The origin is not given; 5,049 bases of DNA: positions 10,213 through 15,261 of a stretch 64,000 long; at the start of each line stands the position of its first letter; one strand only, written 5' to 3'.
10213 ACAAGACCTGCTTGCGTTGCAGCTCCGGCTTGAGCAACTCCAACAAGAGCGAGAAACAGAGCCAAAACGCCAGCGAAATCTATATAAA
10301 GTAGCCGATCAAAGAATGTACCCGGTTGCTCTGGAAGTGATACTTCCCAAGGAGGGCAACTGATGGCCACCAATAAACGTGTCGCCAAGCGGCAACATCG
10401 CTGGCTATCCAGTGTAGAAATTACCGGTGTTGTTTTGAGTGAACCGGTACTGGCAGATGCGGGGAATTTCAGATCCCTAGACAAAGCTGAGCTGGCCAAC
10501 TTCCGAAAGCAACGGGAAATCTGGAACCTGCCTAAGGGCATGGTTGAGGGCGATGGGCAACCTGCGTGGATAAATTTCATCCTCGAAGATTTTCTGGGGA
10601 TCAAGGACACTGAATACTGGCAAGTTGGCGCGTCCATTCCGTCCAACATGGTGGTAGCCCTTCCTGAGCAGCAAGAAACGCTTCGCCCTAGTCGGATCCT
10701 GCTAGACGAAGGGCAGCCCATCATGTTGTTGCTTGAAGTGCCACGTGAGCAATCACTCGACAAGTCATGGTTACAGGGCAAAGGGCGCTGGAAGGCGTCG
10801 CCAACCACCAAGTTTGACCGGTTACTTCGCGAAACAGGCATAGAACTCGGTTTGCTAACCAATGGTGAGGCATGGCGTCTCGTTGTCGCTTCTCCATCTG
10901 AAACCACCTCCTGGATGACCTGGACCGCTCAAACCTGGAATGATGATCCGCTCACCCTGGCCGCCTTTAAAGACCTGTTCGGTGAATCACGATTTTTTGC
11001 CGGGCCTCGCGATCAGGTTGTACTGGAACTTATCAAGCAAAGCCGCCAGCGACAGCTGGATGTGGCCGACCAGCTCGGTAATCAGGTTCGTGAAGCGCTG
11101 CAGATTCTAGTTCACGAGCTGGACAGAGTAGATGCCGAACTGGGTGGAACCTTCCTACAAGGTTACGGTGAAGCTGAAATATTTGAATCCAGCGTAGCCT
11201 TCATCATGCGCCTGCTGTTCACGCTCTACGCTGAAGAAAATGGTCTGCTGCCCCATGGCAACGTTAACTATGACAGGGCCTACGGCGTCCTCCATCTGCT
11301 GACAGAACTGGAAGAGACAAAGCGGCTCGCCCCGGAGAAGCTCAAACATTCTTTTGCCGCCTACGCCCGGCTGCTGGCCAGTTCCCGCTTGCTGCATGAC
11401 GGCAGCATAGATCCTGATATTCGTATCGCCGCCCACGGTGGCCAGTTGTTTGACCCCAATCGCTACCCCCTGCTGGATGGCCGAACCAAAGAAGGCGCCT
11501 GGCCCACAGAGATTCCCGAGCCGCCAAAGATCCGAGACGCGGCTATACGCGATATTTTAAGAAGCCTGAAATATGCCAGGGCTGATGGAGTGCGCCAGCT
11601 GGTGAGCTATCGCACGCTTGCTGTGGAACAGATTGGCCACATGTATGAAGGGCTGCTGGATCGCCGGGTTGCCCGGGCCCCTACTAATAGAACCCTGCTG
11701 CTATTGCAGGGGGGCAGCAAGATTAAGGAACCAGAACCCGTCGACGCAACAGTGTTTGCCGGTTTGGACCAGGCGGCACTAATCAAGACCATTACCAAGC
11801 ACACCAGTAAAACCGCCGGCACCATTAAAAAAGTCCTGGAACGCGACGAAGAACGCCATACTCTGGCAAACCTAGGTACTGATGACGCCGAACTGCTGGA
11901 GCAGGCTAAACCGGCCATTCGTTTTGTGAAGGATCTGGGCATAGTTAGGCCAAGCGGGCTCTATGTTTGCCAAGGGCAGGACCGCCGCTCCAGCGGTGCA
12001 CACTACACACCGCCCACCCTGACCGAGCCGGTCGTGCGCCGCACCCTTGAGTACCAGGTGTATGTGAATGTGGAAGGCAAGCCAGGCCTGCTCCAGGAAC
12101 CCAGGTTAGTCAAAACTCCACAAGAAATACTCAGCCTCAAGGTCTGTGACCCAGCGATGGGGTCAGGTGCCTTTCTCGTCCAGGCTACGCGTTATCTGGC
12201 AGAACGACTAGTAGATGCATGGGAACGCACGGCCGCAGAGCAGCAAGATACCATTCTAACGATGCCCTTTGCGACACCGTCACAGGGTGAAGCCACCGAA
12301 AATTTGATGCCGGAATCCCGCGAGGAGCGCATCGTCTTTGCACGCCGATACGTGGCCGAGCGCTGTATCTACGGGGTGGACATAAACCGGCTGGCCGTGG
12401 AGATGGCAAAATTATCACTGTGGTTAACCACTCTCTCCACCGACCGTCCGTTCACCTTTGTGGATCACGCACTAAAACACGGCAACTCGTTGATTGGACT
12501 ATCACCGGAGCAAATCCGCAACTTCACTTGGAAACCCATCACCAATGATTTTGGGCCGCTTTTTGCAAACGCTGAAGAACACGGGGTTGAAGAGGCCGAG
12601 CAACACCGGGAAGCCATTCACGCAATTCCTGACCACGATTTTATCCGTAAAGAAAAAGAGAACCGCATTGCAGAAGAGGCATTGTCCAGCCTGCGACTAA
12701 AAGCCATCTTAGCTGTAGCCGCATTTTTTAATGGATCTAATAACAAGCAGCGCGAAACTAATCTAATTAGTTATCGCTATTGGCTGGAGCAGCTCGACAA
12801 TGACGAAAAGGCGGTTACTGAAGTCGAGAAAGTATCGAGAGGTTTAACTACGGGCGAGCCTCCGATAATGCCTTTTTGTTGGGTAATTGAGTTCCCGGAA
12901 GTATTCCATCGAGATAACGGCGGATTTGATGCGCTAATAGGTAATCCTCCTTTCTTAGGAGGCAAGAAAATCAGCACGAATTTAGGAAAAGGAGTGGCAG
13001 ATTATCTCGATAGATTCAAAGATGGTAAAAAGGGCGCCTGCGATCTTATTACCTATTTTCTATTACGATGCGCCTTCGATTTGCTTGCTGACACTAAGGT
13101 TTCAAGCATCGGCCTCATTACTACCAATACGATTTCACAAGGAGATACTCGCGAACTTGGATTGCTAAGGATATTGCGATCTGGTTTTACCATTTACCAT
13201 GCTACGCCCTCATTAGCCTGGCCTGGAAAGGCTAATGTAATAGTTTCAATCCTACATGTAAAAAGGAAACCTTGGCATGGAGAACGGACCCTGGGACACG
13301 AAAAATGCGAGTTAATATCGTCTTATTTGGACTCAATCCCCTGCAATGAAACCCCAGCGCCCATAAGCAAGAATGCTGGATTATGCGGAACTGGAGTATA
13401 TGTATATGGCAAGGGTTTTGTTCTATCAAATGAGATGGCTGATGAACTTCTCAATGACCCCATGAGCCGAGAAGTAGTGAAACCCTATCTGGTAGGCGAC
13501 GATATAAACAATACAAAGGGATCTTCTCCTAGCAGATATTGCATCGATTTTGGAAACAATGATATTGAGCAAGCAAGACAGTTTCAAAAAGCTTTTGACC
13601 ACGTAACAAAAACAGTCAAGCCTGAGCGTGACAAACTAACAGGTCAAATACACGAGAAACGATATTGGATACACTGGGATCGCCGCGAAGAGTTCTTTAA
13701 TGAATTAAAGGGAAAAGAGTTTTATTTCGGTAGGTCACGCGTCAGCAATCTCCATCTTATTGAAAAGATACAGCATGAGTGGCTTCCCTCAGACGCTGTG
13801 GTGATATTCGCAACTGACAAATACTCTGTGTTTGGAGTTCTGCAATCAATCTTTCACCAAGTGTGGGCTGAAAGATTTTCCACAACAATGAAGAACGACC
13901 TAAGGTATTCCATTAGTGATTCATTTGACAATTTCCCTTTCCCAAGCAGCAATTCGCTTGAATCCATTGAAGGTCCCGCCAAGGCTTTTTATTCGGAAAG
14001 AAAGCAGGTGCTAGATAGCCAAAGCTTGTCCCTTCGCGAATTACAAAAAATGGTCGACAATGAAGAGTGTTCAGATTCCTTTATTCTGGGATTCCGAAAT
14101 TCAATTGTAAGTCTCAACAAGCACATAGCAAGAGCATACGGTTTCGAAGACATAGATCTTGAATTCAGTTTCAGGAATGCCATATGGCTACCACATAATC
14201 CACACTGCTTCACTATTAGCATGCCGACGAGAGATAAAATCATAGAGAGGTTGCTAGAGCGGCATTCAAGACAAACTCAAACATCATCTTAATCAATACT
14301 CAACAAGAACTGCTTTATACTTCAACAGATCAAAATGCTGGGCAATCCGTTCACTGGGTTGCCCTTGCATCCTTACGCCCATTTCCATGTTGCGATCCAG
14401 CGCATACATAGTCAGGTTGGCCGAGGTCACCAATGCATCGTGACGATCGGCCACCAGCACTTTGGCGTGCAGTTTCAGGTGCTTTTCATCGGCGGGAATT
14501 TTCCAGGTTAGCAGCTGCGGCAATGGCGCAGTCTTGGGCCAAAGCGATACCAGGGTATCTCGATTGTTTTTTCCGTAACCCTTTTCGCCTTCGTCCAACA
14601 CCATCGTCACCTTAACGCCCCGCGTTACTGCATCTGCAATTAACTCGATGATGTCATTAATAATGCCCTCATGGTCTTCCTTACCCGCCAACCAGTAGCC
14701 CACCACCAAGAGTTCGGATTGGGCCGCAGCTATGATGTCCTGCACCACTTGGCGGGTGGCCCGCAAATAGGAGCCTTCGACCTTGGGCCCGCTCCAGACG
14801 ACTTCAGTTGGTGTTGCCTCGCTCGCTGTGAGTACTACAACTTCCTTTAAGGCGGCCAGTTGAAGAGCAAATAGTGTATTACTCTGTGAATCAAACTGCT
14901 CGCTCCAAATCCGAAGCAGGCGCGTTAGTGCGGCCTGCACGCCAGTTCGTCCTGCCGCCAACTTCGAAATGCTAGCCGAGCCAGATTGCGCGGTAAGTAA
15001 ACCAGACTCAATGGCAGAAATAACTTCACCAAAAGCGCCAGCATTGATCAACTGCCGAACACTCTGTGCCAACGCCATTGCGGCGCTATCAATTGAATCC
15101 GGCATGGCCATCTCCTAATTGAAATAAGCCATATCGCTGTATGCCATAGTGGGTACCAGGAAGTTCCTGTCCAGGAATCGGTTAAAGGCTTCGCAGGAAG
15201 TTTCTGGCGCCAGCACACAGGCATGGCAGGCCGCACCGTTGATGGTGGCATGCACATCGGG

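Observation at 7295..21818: Complete DISARM locus combining class-1 genes (drmD, drmMI) with a class-2-type C5-methyltransferase, built as two convergent units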

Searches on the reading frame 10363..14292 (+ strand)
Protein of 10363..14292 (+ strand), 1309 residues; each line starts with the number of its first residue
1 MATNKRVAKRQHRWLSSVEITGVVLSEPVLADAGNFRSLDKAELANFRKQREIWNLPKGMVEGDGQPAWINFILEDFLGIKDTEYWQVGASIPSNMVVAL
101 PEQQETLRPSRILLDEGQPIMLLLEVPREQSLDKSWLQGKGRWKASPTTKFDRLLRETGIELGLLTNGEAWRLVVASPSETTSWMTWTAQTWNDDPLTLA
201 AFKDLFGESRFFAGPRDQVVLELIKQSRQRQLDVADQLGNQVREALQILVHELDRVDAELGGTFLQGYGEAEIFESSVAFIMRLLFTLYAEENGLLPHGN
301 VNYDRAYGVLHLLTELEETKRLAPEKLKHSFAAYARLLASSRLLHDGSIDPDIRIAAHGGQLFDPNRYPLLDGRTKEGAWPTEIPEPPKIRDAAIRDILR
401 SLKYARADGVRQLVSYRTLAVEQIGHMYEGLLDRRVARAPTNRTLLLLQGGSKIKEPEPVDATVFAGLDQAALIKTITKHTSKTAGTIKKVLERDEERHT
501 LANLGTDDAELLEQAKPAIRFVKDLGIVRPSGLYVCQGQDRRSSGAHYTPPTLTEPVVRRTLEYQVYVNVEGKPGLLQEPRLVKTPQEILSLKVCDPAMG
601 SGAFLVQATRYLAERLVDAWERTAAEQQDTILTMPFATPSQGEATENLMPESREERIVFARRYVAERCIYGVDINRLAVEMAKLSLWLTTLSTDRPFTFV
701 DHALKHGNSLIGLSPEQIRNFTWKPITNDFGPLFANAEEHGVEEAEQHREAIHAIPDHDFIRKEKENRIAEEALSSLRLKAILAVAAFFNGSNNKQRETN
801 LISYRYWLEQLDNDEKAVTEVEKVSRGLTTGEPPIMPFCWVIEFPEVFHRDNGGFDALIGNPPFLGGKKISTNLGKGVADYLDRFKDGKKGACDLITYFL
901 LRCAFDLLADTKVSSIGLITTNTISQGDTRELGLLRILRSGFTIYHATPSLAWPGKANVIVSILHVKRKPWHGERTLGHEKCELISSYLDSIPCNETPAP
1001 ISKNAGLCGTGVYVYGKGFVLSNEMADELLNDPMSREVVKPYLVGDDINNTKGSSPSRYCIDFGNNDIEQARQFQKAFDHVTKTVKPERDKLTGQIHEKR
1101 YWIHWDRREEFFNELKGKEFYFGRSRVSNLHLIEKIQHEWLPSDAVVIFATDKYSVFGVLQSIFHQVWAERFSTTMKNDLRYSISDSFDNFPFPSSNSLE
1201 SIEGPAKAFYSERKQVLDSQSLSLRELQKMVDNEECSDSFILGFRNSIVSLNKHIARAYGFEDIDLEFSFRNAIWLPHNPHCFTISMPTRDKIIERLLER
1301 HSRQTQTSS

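Call 3: search_protein_families(library=padloc, proteins=[window:10363-14292:+])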
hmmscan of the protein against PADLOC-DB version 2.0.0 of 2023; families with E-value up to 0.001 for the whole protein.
window:10363-14292:+ (1309 aa): 32 families (the best 25 are shown)
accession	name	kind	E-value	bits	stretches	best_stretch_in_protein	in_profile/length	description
PDLC02643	DrmMI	-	0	1314.8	1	5-1306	4-1314/1347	DrmMI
PDLC02638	DrmMI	-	4.6e-215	714.8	1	8-911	4-927/935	DrmMI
PDLC03618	REase_MTase_IIG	-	5.5e-208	691.3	1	12-1301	8-1312/1429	Type IIG restriction enzyme-methyltransferase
PDLC02644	DrmMI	-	5.7e-150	499.2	1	507-1301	23-863/988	DrmMI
PDLC02645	DrmMI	-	3.9e-131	436.7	1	11-773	7-762/772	DrmMI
PDLC02639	DrmMI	-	4.3e-113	377.2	2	282-804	1-486/803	DrmMI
PDLC02646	DrmMI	-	2.4e-112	374.5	2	826-1305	250-748/792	DrmMI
PDLC02640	DrmMI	-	6.2e-102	339.9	2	91-438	86-438/1015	DrmMI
PDLC02642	DrmMI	-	3.6e-73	245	1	9-565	6-573/594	DrmMI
PDLC03599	REase_MTase_IIG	-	1.5e-62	209.7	1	855-1262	470-909/959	Type IIG restriction enzyme-methyltransferase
PDLC03627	REase_MTase_IIG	-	1.7e-62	209.5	1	855-1227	563-958/1136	Type IIG restriction enzyme-methyltransferase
PDLC03622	REase_MTase_IIG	-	1.7e-58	196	2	507-721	428-652/1524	Type IIG restriction enzyme-methyltransferase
PDLC03598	REase_MTase_IIG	-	1.7e-32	110.2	2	856-1234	482-864/912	Type IIG restriction enzyme-methyltransferase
PDLC03611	REase_MTase_IIG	-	3.6e-26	89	2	533-713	506-654/1532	Type IIG restriction enzyme-methyltransferase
PDLC03620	REase_MTase_IIG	-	8.3e-26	87.9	2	590-864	603-864/1378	Type IIG restriction enzyme-methyltransferase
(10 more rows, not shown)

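Call 4: search_protein_families(library=pfam, proteins=[window:10363-14292:+])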
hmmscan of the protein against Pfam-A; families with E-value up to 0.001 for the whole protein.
window:10363-14292:+ (1309 aa): 5 families
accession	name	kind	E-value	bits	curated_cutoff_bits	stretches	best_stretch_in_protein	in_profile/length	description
PF20473.4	MmeI_Mtase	-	4.7e-20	72.3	27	2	858-967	139-249/259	MmeI, DNA-methyltransferase domain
PF07669.17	Eco57I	-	2.1e-19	70.7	25.3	1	668-926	2-140/171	Eco57I restriction-modification methylase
PF20466.3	MmeI_TRD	-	1.4e-12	47.9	27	1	1010-1195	23-206/207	MmeI, target recognition domain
PF20464.3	MmeI_N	-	3.5e-05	24.6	27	1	66-250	24-179/181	MmeI, N-terminal domain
PF02384.22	N6_Mtase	-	0.00092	19.1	20.4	0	543-631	24-72/311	N-6 DNA Methylase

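Call 68: search_solved_structures(query=window:10363-14292:+, max_evalue=0.00001)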
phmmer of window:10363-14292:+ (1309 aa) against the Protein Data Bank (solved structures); distinct sequences matched with E-value up to 0.00001: 1.
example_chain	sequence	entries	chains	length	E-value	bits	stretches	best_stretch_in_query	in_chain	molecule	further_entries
5hr4_C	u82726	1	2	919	1.4e-09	39.2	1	858-1214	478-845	MmeI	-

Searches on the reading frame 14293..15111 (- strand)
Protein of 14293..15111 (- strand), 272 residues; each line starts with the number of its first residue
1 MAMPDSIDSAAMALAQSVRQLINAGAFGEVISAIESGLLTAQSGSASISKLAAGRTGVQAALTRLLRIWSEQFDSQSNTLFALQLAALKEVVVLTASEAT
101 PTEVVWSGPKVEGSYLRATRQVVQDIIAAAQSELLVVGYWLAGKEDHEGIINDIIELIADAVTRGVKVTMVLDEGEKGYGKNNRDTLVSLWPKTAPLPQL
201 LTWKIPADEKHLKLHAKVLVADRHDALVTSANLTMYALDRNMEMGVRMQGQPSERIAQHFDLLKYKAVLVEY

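Call 3: search_protein_families(library=padloc, proteins=[window:14293-15111:-])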
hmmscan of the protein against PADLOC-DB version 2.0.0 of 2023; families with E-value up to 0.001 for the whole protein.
window:14293-15111:- (272 aa): 29 families (the best 25 are shown)
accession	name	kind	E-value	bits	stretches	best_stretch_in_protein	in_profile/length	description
PDLC02595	DrmC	-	3.2e-124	412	1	5-272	3-267/269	DrmC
PDLC02585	DrmC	-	2.2e-39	133.5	1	43-269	34-250/253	DrmC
PDLC02607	DrmC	-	8e-32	108.6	1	49-264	41-254/265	DrmC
PDLC02606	DrmC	-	3.9e-30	102.9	1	95-268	11-178/182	DrmC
PDLC02588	DrmC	-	9.8e-30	102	1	95-270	81-250/256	DrmC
PDLC02602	DrmC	-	1.5e-29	101.2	1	59-251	50-235/381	DrmC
PDLC02605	DrmC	-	1.8e-29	101.2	1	56-271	54-267/270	DrmC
PDLC02597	DrmC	-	4.3e-27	93.5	1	79-248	64-219/242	DrmC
PDLC02614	DrmC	-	8.1e-24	82.2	1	103-263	6-150/153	DrmC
PDLC02587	DrmC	-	6.1e-23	79.2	2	211-269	202-261/267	DrmC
PDLC02591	DrmC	-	1.8e-22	77.8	1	103-251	96-237/260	DrmC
PDLC02589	DrmC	-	9.7e-19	65.5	1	96-269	87-259/264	DrmC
PDLC02616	DrmC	-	2.3e-18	64.6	1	95-269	58-221/224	DrmC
PDLC02615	DrmC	-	5.2e-18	63.2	1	63-262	18-206/218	DrmC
PDLC02608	DrmC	-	7.4e-16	56.4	1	103-270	2-158/162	DrmC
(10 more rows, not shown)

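Call 4: search_protein_families(library=pfam, proteins=[window:14293-15111:-])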
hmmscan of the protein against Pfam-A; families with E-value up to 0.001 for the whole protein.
window:14293-15111:- (272 aa): 2 families
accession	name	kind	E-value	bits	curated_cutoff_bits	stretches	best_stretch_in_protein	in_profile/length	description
PF13091.12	PLDc_2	-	3.9e-14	53.1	27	1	126-261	4-129/132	PLD-like domain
PF19901.4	DUF6374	-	0.00099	19.1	25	0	1-33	1-33/59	Family of unknown function (DUF6374)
